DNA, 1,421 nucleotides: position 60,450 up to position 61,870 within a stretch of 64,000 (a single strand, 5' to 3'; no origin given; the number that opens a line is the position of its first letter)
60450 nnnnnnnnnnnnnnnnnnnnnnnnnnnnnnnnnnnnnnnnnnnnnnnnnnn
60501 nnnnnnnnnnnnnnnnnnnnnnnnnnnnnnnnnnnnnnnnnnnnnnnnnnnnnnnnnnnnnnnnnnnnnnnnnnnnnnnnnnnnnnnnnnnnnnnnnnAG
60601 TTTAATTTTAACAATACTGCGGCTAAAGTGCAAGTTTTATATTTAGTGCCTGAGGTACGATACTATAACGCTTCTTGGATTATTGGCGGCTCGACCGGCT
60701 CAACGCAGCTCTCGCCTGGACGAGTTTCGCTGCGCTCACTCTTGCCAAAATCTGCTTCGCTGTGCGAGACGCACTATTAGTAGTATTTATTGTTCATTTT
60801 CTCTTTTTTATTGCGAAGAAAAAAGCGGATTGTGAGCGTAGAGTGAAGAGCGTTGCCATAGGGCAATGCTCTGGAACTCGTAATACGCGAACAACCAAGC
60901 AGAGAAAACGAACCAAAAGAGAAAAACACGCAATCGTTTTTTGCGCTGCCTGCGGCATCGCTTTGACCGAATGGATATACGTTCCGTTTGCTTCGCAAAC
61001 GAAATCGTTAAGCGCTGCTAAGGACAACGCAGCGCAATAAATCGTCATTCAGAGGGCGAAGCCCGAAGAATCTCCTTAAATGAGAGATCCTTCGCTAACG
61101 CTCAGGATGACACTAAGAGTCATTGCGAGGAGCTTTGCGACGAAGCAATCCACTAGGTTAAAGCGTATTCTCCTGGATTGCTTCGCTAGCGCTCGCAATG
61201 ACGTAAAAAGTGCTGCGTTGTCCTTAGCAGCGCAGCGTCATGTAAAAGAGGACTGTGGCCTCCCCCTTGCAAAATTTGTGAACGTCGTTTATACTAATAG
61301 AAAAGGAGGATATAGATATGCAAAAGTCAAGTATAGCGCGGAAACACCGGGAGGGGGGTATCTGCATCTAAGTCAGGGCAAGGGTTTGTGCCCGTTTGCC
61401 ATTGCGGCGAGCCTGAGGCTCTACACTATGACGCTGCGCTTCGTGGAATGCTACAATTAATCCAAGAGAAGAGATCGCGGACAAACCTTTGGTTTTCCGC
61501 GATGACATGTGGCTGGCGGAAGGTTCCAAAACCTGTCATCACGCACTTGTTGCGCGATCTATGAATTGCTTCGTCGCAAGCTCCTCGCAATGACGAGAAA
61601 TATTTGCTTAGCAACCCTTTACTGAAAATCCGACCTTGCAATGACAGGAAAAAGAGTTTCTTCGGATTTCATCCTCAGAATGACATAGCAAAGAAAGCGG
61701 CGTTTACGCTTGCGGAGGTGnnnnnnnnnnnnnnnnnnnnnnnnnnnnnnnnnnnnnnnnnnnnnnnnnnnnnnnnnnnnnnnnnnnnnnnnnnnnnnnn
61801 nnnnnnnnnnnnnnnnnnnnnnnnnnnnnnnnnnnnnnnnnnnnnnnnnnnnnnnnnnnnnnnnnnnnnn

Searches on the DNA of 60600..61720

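Call 51: search_rna_families(source=window, start=60600, end=61720, threshold=evalue, max_evalue=1)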
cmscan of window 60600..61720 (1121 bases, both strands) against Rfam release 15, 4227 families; matches with E-value up to 1: 1.
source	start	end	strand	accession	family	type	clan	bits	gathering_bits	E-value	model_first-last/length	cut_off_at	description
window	61121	61222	+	RF01057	SAH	Cis-reg; riboswitch;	-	22.6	37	0.11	1-78/78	no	SAH (S-adenosyl-L-homocysteine) riboswitch aptamer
